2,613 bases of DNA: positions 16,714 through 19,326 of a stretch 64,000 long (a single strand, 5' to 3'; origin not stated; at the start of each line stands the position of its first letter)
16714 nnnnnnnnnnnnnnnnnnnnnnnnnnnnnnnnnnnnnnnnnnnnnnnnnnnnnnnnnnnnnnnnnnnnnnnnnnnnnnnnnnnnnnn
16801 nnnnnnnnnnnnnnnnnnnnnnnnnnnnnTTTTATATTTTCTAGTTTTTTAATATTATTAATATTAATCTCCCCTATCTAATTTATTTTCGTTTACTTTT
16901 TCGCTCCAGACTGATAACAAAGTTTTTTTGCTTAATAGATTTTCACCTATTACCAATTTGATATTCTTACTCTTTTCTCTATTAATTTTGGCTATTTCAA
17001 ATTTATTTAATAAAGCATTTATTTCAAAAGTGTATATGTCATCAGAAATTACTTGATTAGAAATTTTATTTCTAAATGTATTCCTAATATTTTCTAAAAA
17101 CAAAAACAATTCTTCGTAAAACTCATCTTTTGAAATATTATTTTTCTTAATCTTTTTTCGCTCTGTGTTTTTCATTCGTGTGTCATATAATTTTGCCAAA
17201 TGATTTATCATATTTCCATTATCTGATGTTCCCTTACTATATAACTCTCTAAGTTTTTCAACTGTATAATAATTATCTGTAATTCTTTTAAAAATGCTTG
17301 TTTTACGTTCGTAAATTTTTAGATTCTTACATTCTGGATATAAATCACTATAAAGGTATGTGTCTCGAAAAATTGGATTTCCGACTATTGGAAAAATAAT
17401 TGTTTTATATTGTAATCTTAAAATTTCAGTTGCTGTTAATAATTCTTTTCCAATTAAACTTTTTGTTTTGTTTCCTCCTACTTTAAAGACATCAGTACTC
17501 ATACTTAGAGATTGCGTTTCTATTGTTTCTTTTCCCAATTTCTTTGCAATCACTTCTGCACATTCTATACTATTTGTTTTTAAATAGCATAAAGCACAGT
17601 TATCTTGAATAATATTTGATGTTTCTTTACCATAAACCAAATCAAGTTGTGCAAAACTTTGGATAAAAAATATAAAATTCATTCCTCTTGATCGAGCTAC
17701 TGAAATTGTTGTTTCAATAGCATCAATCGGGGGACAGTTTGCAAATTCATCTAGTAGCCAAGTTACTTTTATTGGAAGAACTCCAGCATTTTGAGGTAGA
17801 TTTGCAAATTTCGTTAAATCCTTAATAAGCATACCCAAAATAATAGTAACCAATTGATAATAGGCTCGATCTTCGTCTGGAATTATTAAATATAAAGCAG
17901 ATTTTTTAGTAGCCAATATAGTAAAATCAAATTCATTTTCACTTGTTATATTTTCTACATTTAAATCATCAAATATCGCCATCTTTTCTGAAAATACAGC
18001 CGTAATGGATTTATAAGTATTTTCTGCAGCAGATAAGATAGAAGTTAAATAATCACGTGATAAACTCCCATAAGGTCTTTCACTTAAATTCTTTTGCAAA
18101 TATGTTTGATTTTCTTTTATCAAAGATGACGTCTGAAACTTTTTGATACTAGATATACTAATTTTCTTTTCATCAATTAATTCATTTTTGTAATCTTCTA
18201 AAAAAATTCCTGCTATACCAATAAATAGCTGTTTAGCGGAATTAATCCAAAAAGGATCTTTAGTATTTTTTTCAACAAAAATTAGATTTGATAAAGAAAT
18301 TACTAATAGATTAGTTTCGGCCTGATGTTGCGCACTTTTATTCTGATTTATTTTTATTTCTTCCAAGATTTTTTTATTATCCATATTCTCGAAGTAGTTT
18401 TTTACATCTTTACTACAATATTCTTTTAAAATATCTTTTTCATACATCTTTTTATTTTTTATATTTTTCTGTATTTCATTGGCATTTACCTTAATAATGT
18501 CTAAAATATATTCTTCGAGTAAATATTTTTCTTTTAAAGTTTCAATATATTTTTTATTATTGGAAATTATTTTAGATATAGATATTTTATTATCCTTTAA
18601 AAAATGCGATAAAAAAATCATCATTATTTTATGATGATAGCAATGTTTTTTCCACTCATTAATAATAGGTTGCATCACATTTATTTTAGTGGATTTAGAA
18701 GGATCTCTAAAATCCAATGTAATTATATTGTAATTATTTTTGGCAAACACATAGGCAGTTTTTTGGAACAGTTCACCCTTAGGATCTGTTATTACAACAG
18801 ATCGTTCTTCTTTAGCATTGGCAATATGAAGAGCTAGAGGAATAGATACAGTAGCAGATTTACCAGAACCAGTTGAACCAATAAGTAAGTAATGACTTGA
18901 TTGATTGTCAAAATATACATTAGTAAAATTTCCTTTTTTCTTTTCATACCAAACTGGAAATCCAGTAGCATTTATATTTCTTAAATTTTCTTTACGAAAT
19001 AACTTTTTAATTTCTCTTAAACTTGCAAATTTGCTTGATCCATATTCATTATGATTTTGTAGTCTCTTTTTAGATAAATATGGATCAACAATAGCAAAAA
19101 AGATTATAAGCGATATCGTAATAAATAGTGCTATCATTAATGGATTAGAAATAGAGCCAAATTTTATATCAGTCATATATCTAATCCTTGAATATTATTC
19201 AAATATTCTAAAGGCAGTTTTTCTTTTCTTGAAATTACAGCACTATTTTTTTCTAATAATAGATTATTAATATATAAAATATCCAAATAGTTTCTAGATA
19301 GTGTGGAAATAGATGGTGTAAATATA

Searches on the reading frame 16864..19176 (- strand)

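Call 48: search_protein_families(library=pfam, proteins=[window:16864-19176:-], max_evalue=0.0001)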
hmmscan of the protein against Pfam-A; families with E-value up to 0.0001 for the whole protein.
window:16864-19176:- (770 aa): 4 families
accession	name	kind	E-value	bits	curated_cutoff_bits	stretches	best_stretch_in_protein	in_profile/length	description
PF02534.20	T4SS-DNA_transf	-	1.1e-49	170.1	20.1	2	293-600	129-435/468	Type IV secretory system Conjugative DNA transfer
PF12696.13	TraG-D_C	-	3.6e-26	92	22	1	471-589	2-125/126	TraM recognition site of TraD and TraG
PF10412.15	TrwB_AAD_bind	-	2.6e-22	79.7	20.5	1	299-592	98-370/387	Type IV secretion-system coupling protein DNA-binding domain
PF01935.23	DUF87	-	2.8e-05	24.7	23.2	1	93-272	23-176/220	Helicase HerA, central domain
